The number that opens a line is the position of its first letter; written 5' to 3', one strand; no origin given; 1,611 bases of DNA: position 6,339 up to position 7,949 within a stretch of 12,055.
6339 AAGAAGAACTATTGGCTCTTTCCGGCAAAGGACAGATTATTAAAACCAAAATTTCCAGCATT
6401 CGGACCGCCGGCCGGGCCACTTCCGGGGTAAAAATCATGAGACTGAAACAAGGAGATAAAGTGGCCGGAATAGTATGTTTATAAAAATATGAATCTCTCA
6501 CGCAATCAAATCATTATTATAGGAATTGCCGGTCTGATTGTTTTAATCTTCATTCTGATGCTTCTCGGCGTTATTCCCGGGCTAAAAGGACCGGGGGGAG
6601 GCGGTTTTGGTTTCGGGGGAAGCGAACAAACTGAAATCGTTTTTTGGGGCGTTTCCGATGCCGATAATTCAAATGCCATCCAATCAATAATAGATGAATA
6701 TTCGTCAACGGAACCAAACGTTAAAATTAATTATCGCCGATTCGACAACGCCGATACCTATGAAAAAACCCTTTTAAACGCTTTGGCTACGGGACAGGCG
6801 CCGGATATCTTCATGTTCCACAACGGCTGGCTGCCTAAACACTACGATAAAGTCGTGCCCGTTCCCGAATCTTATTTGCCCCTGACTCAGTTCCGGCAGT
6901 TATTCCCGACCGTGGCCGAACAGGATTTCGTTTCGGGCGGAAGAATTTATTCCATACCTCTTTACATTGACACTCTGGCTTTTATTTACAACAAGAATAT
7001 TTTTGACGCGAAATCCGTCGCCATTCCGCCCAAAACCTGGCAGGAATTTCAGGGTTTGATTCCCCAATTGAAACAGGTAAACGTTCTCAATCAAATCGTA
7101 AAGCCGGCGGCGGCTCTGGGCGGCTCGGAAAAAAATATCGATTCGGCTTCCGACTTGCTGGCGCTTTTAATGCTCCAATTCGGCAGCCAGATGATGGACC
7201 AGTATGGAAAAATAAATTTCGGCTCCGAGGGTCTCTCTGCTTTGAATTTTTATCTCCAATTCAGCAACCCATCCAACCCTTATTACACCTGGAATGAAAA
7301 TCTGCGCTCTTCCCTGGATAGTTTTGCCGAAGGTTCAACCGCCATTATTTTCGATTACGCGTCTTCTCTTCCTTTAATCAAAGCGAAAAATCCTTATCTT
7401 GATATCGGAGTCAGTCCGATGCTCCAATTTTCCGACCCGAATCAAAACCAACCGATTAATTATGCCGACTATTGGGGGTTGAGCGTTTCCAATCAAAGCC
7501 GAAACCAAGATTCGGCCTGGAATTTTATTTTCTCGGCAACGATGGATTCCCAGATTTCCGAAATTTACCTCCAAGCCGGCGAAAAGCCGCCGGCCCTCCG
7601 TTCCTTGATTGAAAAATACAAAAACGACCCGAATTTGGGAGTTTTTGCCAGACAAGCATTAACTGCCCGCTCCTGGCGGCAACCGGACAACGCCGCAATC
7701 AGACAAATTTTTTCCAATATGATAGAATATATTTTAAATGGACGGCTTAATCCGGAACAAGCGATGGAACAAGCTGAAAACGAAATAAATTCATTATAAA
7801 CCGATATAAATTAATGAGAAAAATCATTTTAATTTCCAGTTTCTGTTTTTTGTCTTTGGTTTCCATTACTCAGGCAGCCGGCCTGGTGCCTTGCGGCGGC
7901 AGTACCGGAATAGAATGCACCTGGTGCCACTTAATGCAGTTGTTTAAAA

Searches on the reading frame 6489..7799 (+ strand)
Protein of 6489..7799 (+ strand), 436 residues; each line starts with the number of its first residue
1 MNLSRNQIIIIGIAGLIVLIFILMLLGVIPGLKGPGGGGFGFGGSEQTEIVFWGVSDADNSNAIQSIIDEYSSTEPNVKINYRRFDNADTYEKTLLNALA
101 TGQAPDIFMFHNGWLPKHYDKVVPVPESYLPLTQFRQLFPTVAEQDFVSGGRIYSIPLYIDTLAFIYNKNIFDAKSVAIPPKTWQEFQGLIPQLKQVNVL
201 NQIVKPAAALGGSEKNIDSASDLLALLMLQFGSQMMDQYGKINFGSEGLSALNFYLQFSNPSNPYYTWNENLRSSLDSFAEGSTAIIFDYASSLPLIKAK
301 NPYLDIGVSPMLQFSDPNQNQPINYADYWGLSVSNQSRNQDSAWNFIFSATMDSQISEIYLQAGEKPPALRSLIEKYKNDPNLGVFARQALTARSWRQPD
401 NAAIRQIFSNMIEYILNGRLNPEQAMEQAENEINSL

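Call 3: search_protein_families(library=pfam, proteins=[window:6489-7799:+], max_evalue=1)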
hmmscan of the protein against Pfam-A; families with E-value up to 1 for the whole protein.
window:6489-7799:+ (436 aa): 2 families
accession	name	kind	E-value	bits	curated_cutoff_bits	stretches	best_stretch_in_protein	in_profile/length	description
PF01547.30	SBP_bac_1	-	5.8e-26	92.6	26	1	61-347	5-297/307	Bacterial extracellular solute-binding protein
PF13416.11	SBP_bac_8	-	6.1e-23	82.4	27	1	67-383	2-277/279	Bacterial extracellular solute-binding protein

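Call 4: search_protein_families(library=ncbifam, proteins=[window:6489-7799:+], max_evalue=1)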
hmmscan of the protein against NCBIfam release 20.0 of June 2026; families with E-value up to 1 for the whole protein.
window:6489-7799:+ (436 aa): 5 families
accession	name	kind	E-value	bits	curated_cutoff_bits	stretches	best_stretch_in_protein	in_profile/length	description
NF007011.0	PRK09474.1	equivalog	1.2e-07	30.9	291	1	61-196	43-167/396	maltose/maltodextrin ABC transporter substrate-binding protein MalE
NF008211.0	PRK10974.1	equivalog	2.4e-07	29.7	411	1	47-196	26-183/439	sn-glycerol-3-phosphate ABC transporter substrate-binding protein UgpB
TIGR03850.1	bind_CPR_0540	equivalog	6.8e-07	28.2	299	1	150-195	148-192/437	carbohydrate ABC transporter substrate-binding protein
NF053763.1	ABCarbgalBndGanS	equivalog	4.6e-05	22.4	700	1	46-187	37-172/420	galactooligosaccharide ABC transporter substrate-binding protein GanS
TIGR03851.1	chitin_NgcE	equivalog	0.049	12.6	399.65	1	139-199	140-198/450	N-acetylglucosamine/diacetylchitobiose ABC transporter substrate-binding protein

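Call 54: find_homologous_proteins(query=window:6489-7799:+, max_evalue=0.00001)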
Query window:6489-7799:+ (436 aa): 1060 proteins with E <= 0.00001 among 8000 candidates; the best 120 are listed.
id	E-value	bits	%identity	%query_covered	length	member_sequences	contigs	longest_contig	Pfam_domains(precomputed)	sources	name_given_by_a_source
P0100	7.0e-290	979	100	100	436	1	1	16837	PF13416.12,PF01547.31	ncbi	-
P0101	1.0e-227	774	78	100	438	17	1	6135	PF13416.12,PF01547.31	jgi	-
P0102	1.8e-226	770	77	100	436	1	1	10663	PF13416.12,PF01547.31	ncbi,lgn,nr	ncbi:extracellular solute-binding protein [Candidatus Wolfebacteria bacterium]|nr:extracellular solu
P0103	1.2e-224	764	78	100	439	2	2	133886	PF13416.12,PF01547.31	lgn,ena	-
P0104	1.0e-222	758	77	100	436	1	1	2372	PF13416.12,PF01547.31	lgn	-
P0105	3.5e-215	733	74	100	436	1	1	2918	PF13416.12,PF01547.31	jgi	-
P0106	5.1e-215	732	74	100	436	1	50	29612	PF13416.12,PF01547.31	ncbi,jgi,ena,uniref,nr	ncbi:hypothetical protein AUJ30_01485 [Candidatus Wolfebacteria bacterium CG1_02_39_135]|uniref:ABC 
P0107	5.1e-215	732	74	100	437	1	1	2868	PF13416.12,PF01547.31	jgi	-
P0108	5.6e-215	732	74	100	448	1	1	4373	PF13416.12,PF01547.31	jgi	-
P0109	6.0e-215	732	74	100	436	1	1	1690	PF13416.12,PF01547.31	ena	-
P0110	1.9e-214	730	74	100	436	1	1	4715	PF13416.12,PF01547.31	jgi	-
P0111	4.9e-214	729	74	100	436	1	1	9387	PF13416.12,PF01547.31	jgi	-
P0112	7.3e-214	728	74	100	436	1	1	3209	PF13416.12,PF01547.31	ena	-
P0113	1.6e-213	727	74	100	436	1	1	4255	PF13416.12,PF01547.31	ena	-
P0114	3.8e-210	716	74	100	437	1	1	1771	PF13416.12,PF01547.31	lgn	-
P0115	1.2e-202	691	70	100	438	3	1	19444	PF13416.12,PF01547.31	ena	-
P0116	4.8e-202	689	69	100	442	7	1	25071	PF01547.31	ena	-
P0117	2.2e-199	681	69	100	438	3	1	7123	PF13416.12,PF01547.31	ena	-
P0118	5.5e-198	676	68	100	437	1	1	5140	PF01547.31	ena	-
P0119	2.0e-195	668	68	100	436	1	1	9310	PF13416.12,PF01547.31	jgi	jgi:ABC-type glycerol-3-phosphate transport system substrate-binding protein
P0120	8.0e-191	652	65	100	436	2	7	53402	PF13416.12,PF01547.31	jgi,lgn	-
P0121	9.7e-190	649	64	100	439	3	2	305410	PF01547.31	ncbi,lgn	-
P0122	2.1e-189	648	65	100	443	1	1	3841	PF13416.12,PF01547.31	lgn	-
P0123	4.3e-189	647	66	100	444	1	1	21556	PF13416.12,PF01547.31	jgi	jgi:ABC-type glycerol-3-phosphate transport system substrate-binding protein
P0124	5.0e-189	647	64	100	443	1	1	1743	PF13416.12,PF01547.31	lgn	-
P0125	1.9e-187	641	63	100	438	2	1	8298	PF01547.31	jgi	-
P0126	4.4e-187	640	65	100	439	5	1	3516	PF01547.31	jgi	-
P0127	5.3e-187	640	64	100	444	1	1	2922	PF13416.12,PF01547.31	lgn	-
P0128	5.8e-187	640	65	100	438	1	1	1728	PF01547.31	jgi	-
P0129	2.8e-186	638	65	100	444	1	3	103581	PF13416.12,PF01547.31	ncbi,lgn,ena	-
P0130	9.5e-186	636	64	100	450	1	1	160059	PF13416.12,PF01547.31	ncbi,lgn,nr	ncbi:MAG: extracellular solute-binding protein [bacterium]|nr:extracellular solute-binding protein [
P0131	4.3e-185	634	64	100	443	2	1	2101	PF13416.12,PF01547.31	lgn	-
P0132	1.0e-184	632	64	100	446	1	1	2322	PF13416.12,PF01547.31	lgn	-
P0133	5.7e-184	630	62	100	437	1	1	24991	PF01547.31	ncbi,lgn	-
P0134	1.6e-183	628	63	100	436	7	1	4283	PF01547.31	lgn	-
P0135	2.2e-183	628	64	100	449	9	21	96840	PF13416.12,PF01547.31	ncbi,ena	ncbi:MAG: extracellular solute-binding protein [Patescibacteria group bacterium]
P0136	5.1e-183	627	63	100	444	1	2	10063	PF13416.12,PF01547.31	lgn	-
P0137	1.2e-182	626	64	100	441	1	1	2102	PF13416.12,PF01547.31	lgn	-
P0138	2.2e-182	625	63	100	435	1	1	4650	PF01547.31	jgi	-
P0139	3.3e-182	624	64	100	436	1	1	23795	PF13416.12,PF01547.31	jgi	-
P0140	4.6e-182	624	62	100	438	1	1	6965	PF01547.31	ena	-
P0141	7.3e-182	623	62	100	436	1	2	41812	PF13416.12,PF01547.31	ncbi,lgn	ncbi:MAG: extracellular solute-binding protein [Spirochaetota bacterium]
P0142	2.7e-181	621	64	100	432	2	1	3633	PF01547.31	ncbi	-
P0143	3.8e-181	621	64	89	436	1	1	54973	PF13416.12,PF01547.31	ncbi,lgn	-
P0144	1.6e-178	612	62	100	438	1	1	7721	PF13416.12,PF01547.31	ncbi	-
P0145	1.8e-178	612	64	100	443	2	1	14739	PF13416.12,PF01547.31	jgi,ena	-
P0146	7.7e-178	610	61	100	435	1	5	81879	PF13416.12,PF01547.31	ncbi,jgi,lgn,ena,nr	ncbi:MAG: extracellular solute-binding protein [Spirochaetia bacterium]|nr:MAG: extracellular solute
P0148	2.5e-177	608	61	100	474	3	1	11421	PF01547.31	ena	-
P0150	4.3e-177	607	62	100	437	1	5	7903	PF01547.31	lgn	-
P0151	8.2e-177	606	62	100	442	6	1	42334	PF13416.12,PF01547.31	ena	-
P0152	1.3e-176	606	63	100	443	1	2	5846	PF01547.31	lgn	-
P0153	4.8e-176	604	62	100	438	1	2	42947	PF01547.31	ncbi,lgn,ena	-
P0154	1.1e-174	599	61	100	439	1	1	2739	PF13416.12,PF01547.31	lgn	-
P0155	1.3e-172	593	60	100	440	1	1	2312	PF13416.12,PF01547.31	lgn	-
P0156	1.6e-172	592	61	100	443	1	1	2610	PF01547.31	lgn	-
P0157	1.3e-171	589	79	75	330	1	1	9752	PF13416.12,PF01547.31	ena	-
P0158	3.1e-171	588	62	100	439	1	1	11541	PF13416.12,PF01547.31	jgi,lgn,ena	-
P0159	9.8e-169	580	59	100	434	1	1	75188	PF13416.12,PF01547.31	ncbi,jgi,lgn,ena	-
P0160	3.9e-167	574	59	94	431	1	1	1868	PF01547.31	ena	-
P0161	1.6e-166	572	59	100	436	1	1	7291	PF13416.12,PF01547.31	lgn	-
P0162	2.0e-165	569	77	75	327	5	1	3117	PF13416.12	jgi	-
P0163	2.1e-164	565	58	100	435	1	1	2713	PF13416.12,PF01547.31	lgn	-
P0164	2.3e-164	565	58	100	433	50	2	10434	PF13416.12,PF01547.31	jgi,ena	-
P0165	1.2e-163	563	59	97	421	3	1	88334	PF13416.12,PF01547.31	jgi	-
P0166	1.3e-163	563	57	100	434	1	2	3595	PF13416.12,PF01547.31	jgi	-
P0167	3.4e-163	561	59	100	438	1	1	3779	PF13416.12,PF01547.31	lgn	-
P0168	6.9e-162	557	58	100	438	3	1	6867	PF13416.12,PF01547.31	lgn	-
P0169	3.4e-161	555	58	100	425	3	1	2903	PF13416.12,PF01547.31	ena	-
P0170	4.9e-160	551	58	100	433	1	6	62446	PF13416.12,PF01547.31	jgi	jgi:multiple sugar transport system substrate-binding protein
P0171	1.3e-159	550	57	100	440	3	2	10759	PF13416.12,PF01547.31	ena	-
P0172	9.7e-159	547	57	100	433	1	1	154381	PF13416.12,PF01547.31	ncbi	-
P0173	1.3e-158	546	59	90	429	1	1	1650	PF13416.12,PF01547.31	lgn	-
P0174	3.7e-158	545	57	100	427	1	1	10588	PF13416.12,PF01547.31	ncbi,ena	-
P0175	3.2e-156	538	56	100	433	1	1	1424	PF13416.12,PF01547.31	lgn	-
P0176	3.5e-156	538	57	100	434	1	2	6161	PF13416.12,PF01547.31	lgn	-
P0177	7.6e-156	537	58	100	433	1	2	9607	PF01547.31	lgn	-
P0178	1.1e-155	537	57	100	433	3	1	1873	PF13416.12,PF01547.31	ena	-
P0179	4.1e-155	535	56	100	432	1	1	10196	PF13416.12,PF01547.31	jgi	-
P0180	4.6e-155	535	55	100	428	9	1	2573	PF13416.12,PF01547.31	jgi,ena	-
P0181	6.5e-155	534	58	100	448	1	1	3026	PF01547.31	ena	-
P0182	6.5e-155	534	57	100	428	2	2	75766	PF13416.12,PF01547.31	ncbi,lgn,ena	ncbi:MAG: extracellular solute-binding protein [Patescibacteria group bacterium]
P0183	1.1e-154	533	56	100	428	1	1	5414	PF13416.12,PF01547.31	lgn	-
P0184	2.2e-154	532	56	100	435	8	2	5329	PF13416.12,PF01547.31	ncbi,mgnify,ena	ncbi:MAG: extracellular solute-binding protein [Patescibacteria group bacterium]|mgnify:FL=1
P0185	2.4e-154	532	55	100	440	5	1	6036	PF13416.12,PF01547.31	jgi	-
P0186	4.3e-154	531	56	100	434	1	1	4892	PF13416.12,PF01547.31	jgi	jgi:multiple sugar transport system substrate-binding protein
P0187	4.4e-154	531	56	100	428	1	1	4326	PF13416.12,PF01547.31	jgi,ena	-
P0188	4.9e-153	528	56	100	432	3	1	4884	PF01547.31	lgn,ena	-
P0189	8.9e-153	527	58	90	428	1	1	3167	PF13416.12,PF01547.31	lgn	-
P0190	1.0e-152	527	58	90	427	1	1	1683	PF13416.12,PF01547.31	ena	-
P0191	1.9e-152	526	56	100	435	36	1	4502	PF13416.12,PF01547.31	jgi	-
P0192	5.0e-152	525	56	100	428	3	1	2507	PF13416.12,PF01547.31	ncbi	-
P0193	6.8e-152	524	55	100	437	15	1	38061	PF13416.12,PF01547.31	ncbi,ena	-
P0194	7.5e-152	524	55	100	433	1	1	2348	PF13416.12,PF01547.31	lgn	-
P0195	1.4e-151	523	56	100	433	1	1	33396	PF13416.12,PF01547.31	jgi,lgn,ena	-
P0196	1.7e-151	523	56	100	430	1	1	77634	PF01547.31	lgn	-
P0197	4.0e-151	522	56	100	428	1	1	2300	PF13416.12,PF01547.31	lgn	-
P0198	5.7e-151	521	57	100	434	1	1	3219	PF13416.12,PF01547.31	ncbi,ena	-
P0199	8.2e-151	521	55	100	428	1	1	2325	PF13416.12,PF01547.31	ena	-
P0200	9.0e-151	521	58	90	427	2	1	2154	PF13416.12,PF01547.31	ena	-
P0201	9.3e-151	520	55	100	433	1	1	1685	PF13416.12,PF01547.31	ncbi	-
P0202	2.1e-150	519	57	90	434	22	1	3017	PF13416.12,PF01547.31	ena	-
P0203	2.1e-150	519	53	100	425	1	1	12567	PF13416.12,PF01547.31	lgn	-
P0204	2.7e-150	519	55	100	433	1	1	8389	PF01547.31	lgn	-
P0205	2.9e-150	519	54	100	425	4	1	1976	PF13416.12,PF01547.31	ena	-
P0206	4.3e-150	518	55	90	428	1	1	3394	PF13416.12,PF01547.31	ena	-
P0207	5.3e-150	518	56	100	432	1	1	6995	PF01547.31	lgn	-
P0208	1.6e-149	516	53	100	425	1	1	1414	PF13416.12,PF01547.31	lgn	-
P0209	1.9e-149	516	54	100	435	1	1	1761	PF01547.31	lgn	-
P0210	1.9e-149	516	57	100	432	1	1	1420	PF13416.12,PF01547.31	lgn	-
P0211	2.0e-149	516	53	100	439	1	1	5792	PF13416.12,PF01547.31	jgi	jgi:ABC-type glycerol-3-phosphate transport system substrate-binding protein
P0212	2.7e-149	516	52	100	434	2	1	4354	PF13416.12,PF01547.31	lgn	-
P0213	5.1e-149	515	55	100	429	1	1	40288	PF13416.12,PF01547.31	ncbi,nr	ncbi:extracellular solute-binding protein [Candidatus Wolfebacteria bacterium]|nr:extracellular solu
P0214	5.9e-149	515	54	100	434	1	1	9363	PF13416.12,PF01547.31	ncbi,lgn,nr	ncbi:extracellular solute-binding protein [Candidatus Wolfebacteria bacterium]|nr:extracellular solu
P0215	8.1e-149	514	55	89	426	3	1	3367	PF13416.12,PF01547.31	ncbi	ncbi:MAG: extracellular solute-binding protein, partial [Patescibacteria group bacterium]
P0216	1.6e-148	513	58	90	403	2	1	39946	PF13416.12,PF01547.31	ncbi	ncbi:MAG: extracellular solute-binding protein [Candidatus Paceibacterota bacterium]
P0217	2.1e-148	513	55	100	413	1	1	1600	PF13416.12,PF01547.31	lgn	-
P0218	7.3e-148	511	55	100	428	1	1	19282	PF13416.12,PF01547.31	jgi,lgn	jgi:ABC-type glycerol-3-phosphate transport system substrate-binding protein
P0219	1.6e-147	510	54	100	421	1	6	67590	PF13416.12,PF01547.31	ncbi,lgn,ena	ncbi:MAG: extracellular solute-binding protein [Patescibacteria group bacterium]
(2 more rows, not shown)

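Call 59: find_related_loci(query=A4, collection=metagenome_contigs, flank=5000)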
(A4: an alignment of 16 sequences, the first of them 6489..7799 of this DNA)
Query A4 (436 aa) in metagenome_contigs; peptide patterns used: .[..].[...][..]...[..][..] (x = any residue, [..] = any of these).
600 stretches matched a pattern (row limit reached: there are more); 563 encode a relative of the query (tblastn E <= 1e-3); the best 80 are kept; 80 distinct loci.
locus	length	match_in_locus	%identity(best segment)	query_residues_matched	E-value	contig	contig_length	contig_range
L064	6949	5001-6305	74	1-436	0e+0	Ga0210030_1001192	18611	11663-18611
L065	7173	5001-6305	74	1-436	0e+0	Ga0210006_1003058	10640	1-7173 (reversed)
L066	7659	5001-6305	74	1-436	0e+0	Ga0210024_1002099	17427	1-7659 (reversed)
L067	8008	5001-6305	74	1-436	0e+0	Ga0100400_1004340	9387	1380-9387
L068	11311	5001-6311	78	1-436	0e+0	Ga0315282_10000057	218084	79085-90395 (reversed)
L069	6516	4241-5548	78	1-436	0e+0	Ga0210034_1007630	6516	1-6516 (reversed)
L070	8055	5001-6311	69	1-435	0e+0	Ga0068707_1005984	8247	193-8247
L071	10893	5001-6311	70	1-435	0e+0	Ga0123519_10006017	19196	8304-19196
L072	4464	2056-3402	64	1-436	0e+0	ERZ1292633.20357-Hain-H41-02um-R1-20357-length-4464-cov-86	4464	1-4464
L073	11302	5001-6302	65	1-436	0e+0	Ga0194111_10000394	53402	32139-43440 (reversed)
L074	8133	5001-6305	63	1-436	0e+0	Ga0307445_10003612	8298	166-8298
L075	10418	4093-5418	65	1-436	0e+0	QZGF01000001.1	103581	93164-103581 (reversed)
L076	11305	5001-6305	61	1-436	7e-178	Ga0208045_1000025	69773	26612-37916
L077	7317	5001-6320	62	1-435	6e-172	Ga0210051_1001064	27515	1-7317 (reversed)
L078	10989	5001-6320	62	1-435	7e-172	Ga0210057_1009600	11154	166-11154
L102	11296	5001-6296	48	1-436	2e-118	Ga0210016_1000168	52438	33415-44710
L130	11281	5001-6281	43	1-436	1e-105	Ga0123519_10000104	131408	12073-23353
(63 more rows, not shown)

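Call 61: search_solved_structures(query=A4, max_evalue=0.001)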
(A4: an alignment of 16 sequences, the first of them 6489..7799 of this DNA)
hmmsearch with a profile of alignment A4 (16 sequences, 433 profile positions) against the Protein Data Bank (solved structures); distinct sequences matched with E-value up to 0.001: 521 (the best 60 are shown).
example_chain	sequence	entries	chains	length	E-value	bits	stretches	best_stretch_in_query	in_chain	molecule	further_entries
5ci5_A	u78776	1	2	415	3.5e-29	104.8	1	47-432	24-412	Extracellular solute-binding protein family 1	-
4r9f_A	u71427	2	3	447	1.2e-24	89.9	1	12-429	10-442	MBP1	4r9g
4qrz_A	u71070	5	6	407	3e-24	88.6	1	41-193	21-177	ABC-TYPE SUGAR TRANSPORTER | ABC transporter, substrate binding protein (Sugar)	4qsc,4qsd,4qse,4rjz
1eu8_A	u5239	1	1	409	4.7e-22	81.3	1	48-193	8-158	TREHALOSE/MALTOSE BINDING PROTEIN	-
6rjy_A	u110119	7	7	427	2.6e-21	78.9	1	40-431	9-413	Arabino-oligosaccharids-binding protein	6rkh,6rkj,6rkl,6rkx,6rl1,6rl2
6dts_A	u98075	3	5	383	1.3e-20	76.5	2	45-192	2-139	maltose-binding protein MalE2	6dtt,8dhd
8art_A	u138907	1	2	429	2.1e-20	75.9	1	39-192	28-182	Putative secreted maltose-binding protein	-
6dtu_A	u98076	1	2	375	2.8e-20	75.5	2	47-192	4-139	maltose-binding protein MalE1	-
2gha_A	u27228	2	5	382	3.1e-20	75.3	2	47-192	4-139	maltose ABC transporter, periplasmic maltose-binding protein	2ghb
2fnc_A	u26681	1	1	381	5.1e-20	74.6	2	47-192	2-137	maltose ABC transporter, periplasmic maltose-binding protein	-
3uor_A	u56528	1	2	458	8.1e-20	73.9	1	41-193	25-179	ABC transporter sugar binding protein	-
1elj_A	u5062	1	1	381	2.3e-19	72.4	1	48-189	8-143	MALTODEXTRIN-BINDING PROTEIN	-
9xor_A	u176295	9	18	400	2.5e-19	72.3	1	45-427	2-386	maltose-binding protein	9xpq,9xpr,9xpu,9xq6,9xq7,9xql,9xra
5ysb_A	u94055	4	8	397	4.5e-18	68.2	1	41-194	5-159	Lin1841 protein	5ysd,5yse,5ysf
3k01_A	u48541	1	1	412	5.5e-18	67.9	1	47-191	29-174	Acarbose/maltose binding protein GacH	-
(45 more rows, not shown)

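Call 80: predict_structure(alignment_id=A5)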
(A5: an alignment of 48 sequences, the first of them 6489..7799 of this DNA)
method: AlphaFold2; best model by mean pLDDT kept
length: 436 residues; sequences in the alignment: 48
mean_pLDDT: 78.9   pTM: 0.73
mean pLDDT of the five models: 78.9, 76.8, 75.4, 72.1, 65.1
residues with pLDDT >= 90: 92; 70-90: 259; 50-70: 58; < 50: 27
segments of 3 or more residues with pLDDT < 50: 19-27, 29-44
pLDDT, mean of each block of 10 residues (from residue 1): 66 68 43 32 62 85 88 91 89 90 93 83 92 85 85 88 83 86 83 85 77 67 81 79 88 83 70 78 84 81 85 65 71 95 93 79 66 69 72 66 83 87 92 87
secondary structure, 60 per line:
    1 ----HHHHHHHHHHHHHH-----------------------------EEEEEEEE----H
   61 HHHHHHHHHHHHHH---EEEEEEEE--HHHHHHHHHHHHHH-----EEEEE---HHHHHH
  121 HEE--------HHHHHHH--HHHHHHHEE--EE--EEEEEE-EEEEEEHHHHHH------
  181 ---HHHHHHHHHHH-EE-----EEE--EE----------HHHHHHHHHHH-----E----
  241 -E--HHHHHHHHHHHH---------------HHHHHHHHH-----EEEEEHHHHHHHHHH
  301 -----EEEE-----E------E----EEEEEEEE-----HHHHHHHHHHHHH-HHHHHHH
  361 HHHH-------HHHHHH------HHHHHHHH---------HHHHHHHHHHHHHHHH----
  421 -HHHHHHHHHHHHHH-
elements in order: H5-18 E48-55 H60-74 E78-85 H88-101 E107-111 H115-121 H132-138 H141-147 E156-161 E163-168 H169-174 H184-194 E203-205 H220-230 H245-256 H272-280 E286-290 H291-300 E306-309 E327-334 H340-352 H354-364 H372-377 H384-391 H401-416 H422-435

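Call 82: fold_search(model_id=the predicted structure, library=pdb)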
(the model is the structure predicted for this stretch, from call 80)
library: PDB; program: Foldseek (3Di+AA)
matches with E <= 10: 1822; with E <= 0.001: 1366
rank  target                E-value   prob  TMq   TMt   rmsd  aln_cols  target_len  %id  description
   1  5ci5_B                1.3e-24  1.00  0.70  0.77   4.2       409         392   21  Crystal Structure of an ABC transporter Solute Binding Protein from Thermotoga Lettingae TMO (Tlet_1705, TARGET EFI-51 (released 2015-07-22)
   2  5f7v_A                4.1e-23  1.00  0.68  0.76   4.5       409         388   18  ABC substrate-binding protein Lmo0181 from Listeria monocytogenes in complex with cycloalternan (released 2016-09-07)
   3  1elj_A                8.1e-23  1.00  0.65  0.74   4.9       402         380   21  THE CRYSTAL STRUCTURE OF LIGANDED MALTODEXTRIN-BINDING PROTEIN FROM PYROCOCCUS FURIOSUS (released 2001-01-19)
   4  1eu8_A                8.6e-23  1.00  0.69  0.73   4.9       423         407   19  STRUCTURE OF TREHALOSE MALTOSE BINDING PROTEIN FROM THERMOCOCCUS LITORALIS (released 2001-03-14)
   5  5ci5_A                1.6e-22  1.00  0.67  0.74   4.8       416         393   20  Crystal Structure of an ABC transporter Solute Binding Protein from Thermotoga Lettingae TMO (Tlet_1705, TARGET EFI-51 (released 2015-07-22)
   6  7x0k_B                1.7e-22  1.00  0.70  0.74   4.8       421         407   16  Crystal structure of sugar binding protein CbpB complexed wtih cellotriose from Clostridium thermocellum (released 2022-09-14)
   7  6dtq_A                4.5e-22  1.00  0.70  0.77   4.3       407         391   14  Maltose bound T. maritima MalE3 (released 2018-09-19)
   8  2gha_A                6.8e-22  1.00  0.64  0.74   5.0       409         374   18  Thermotoga maritima maltotriose binding protein bound with maltotriose (released 2007-02-06)
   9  4r9g_A                8.5e-22  1.00  0.68  0.75   4.6       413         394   21  CpMnBP1 with Mannotriose Bound (released 2014-10-29)
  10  3uor_A                1.0e-21  1.00  0.74  0.80   3.8       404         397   19  The structure of the sugar-binding protein MalE from the phytopathogen Xanthomonas citri (released 2011-12-14)
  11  2ghb_A                1.0e-21  1.00  0.62  0.70   5.3       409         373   18  Thermotoga maritima maltotriose binding protein, ligand free form (released 2007-02-06)
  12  3uor_B                1.1e-21  1.00  0.73  0.80   3.8       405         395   18  The structure of the sugar-binding protein MalE from the phytopathogen Xanthomonas citri (released 2011-12-14)
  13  6dtu_A                1.1e-21  1.00  0.64  0.73   5.1       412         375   18  Maltotetraose bound T. maritima MalE1 (released 2018-09-19)
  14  7x0m_B                1.9e-21  1.00  0.71  0.75   4.3       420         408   17  Crystal structure of sugar binding protein CbpB complexed wtih cellopentaose from Clostridium thermocellum (released 2022-09-14)
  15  2zyo_A                2.0e-21  1.00  0.67  0.74   4.5       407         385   16  Crystal structure of cyclo/maltodextrin-binding protein complexed with maltotetraose (released 2009-03-31)
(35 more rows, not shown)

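Call 83: list_cluster_members(proteins=[P0100, P0001, P0220])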
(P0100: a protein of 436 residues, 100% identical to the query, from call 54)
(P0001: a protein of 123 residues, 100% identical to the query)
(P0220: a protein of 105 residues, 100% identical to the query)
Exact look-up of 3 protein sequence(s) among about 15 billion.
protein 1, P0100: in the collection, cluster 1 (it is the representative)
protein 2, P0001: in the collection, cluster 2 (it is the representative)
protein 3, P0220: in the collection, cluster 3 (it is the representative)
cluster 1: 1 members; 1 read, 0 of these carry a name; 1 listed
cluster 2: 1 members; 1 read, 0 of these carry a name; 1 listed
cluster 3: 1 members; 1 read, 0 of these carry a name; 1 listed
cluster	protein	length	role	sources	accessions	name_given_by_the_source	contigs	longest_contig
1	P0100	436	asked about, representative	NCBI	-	-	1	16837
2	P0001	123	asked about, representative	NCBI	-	-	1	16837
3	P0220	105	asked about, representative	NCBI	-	-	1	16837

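Call 89: search_protein_families(library=pfam, proteins=[L102:6322-7677:+, L130:6307-7809:+], max_evalue=0.01)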
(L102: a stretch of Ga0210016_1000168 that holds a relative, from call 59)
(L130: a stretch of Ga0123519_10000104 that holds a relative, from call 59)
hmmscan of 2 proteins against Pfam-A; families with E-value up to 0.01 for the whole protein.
L102:6322-7677:+ (451 aa): 1 family
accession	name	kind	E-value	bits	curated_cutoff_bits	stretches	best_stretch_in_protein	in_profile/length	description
PF18895.5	T4SS_pilin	-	0.00057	20.3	26.6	1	37-98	10-70/71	Type IV secretion system pilin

L130:6307-7809:+ (500 aa): 1 family
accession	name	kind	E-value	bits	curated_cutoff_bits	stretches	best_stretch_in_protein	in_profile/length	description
PF18895.5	T4SS_pilin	-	0.00011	22.6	26.6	1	37-99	10-71/71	Type IV secretion system pilin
